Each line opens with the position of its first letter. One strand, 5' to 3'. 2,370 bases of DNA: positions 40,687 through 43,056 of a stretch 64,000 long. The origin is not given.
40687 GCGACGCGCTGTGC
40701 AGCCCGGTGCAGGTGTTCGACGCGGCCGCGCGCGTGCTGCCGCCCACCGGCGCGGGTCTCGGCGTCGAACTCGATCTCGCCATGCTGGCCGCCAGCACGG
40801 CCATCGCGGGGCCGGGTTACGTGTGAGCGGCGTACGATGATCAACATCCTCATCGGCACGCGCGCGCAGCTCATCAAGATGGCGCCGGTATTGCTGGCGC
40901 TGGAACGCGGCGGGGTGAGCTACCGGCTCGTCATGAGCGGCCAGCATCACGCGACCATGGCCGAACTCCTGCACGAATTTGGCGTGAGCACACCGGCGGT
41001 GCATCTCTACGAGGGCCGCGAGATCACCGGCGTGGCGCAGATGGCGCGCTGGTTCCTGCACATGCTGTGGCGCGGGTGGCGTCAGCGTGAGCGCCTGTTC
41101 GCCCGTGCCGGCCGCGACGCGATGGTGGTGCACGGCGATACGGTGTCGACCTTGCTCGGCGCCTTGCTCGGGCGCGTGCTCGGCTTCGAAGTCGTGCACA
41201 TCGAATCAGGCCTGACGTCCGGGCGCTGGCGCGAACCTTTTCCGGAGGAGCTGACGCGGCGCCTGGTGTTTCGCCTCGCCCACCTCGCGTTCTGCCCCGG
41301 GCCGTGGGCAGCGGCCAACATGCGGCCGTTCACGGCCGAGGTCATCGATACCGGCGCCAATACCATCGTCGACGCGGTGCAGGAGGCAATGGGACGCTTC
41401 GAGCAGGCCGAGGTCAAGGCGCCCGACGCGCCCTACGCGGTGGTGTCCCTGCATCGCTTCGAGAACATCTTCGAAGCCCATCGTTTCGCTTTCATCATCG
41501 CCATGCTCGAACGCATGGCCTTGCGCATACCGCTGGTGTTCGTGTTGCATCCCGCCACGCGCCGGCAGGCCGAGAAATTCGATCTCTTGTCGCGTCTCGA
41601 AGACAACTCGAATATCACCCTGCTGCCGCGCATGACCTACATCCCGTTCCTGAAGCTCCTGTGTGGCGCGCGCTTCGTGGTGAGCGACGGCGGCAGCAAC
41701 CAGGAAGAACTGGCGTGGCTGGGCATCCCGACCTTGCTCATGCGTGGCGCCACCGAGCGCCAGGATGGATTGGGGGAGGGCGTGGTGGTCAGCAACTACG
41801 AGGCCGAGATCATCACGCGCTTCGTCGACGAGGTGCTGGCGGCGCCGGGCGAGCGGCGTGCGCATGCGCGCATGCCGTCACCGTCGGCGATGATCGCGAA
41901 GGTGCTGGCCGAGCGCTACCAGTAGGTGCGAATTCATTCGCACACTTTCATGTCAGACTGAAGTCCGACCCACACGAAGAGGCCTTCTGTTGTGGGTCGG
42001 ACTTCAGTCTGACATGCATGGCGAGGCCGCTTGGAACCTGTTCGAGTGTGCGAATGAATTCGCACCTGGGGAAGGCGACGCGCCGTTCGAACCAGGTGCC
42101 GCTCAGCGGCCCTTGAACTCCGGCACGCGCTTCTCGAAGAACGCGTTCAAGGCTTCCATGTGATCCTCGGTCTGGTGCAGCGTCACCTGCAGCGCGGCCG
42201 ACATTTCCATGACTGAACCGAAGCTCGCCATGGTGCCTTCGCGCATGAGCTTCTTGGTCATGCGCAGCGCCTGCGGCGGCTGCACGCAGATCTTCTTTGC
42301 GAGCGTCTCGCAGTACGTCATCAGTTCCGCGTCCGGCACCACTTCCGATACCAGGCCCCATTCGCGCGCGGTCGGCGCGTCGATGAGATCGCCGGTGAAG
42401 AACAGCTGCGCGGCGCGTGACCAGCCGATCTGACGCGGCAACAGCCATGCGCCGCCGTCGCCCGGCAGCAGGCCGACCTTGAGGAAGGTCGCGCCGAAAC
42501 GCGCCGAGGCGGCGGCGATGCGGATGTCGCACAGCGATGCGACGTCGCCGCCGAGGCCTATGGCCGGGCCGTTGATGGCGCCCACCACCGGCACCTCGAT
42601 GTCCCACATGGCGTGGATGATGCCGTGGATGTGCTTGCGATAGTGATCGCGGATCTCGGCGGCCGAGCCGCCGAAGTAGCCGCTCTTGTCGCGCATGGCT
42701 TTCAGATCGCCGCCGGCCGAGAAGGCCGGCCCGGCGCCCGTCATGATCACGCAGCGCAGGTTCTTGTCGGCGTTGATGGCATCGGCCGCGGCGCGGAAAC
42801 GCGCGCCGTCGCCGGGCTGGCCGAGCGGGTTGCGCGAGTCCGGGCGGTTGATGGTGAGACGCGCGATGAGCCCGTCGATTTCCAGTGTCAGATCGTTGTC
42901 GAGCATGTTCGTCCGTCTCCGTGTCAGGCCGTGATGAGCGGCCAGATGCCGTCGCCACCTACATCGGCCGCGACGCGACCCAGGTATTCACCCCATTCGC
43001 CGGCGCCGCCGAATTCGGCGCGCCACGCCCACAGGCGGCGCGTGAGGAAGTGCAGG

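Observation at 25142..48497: Two families of nested-palindrome intergenic repeats (A: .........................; B: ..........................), including one composite A-B-A copy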

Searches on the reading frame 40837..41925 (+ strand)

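Call 11: search_protein_families(library=pfam, proteins=[window:40837-41925:+])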
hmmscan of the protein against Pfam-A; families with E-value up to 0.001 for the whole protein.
window:40837-41925:+ (362 aa): 1 family
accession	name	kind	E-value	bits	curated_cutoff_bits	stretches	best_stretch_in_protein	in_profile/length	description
PF02350.25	Epimerase_2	-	7.3e-50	170.2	30.6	1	24-336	6-319/347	UDP-N-acetylglucosamine 2-epimerase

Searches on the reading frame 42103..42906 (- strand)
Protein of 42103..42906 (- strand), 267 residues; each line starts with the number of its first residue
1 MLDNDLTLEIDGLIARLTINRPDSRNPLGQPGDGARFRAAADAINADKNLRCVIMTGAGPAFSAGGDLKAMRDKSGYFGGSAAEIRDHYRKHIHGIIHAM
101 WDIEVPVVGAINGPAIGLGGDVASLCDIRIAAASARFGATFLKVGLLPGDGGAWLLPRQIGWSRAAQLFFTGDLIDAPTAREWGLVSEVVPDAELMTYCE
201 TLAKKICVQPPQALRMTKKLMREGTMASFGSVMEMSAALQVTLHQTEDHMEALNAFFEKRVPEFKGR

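Call 11: search_protein_families(library=pfam, proteins=[window:42103-42906:-])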
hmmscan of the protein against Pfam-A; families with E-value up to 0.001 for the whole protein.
window:42103-42906:- (267 aa): 2 families
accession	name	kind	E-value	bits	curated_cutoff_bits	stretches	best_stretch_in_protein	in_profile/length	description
PF00378.25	ECH_1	-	5.6e-50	170.4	27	1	12-266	4-250/251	Enoyl-CoA hydratase/isomerase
PF16113.10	ECH_2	-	3.3e-22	79.9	27.2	1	15-204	2-186/335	Enoyl-CoA hydratase/isomerase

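Call 41: find_encoding_contigs(protein=window:42103-42906:-, flank=1500, max_places=5)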
Protein window:42103-42906:- (267 aa): 5 contigs read that carry it; 5 places shown.
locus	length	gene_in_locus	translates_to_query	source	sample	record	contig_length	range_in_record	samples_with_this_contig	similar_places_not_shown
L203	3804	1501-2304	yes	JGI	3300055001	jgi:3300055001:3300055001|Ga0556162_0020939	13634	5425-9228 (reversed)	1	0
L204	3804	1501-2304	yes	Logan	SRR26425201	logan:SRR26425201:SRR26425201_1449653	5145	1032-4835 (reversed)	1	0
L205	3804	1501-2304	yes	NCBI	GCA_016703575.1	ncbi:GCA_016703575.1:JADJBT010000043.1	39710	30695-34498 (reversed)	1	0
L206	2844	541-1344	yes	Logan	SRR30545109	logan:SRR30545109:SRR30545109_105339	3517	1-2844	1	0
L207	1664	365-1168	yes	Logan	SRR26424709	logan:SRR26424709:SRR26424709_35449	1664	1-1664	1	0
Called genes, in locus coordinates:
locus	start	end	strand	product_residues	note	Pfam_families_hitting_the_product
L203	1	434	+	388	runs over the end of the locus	PF02771:Acyl-CoA_dh_N, PF02770:Acyl-CoA_dh_M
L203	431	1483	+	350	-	PF02771:Acyl-CoA_dh_N (weak), PF00441:Acyl-CoA_dh_1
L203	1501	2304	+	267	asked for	PF00378:ECH_1, PF16113:ECH_2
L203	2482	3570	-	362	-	PF02350:Epimerase_2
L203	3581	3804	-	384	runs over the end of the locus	PF02746:MR_MLE_N, PF13378:MR_MLE_C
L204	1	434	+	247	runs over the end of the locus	?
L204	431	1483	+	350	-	PF02771:Acyl-CoA_dh_N (weak), PF00441:Acyl-CoA_dh_1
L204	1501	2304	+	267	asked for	PF00378:ECH_1, PF16113:ECH_2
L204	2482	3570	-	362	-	PF02350:Epimerase_2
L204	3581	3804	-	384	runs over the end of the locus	PF02746:MR_MLE_N, PF13378:MR_MLE_C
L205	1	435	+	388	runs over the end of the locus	PF02771:Acyl-CoA_dh_N, PF02770:Acyl-CoA_dh_M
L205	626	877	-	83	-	-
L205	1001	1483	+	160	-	PF00441:Acyl-CoA_dh_1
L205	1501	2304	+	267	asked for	PF00378:ECH_1, PF16113:ECH_2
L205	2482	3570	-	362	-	PF02350:Epimerase_2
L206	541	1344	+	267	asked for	PF00378:ECH_1, PF16113:ECH_2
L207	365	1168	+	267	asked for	PF00378:ECH_1, PF16113:ECH_2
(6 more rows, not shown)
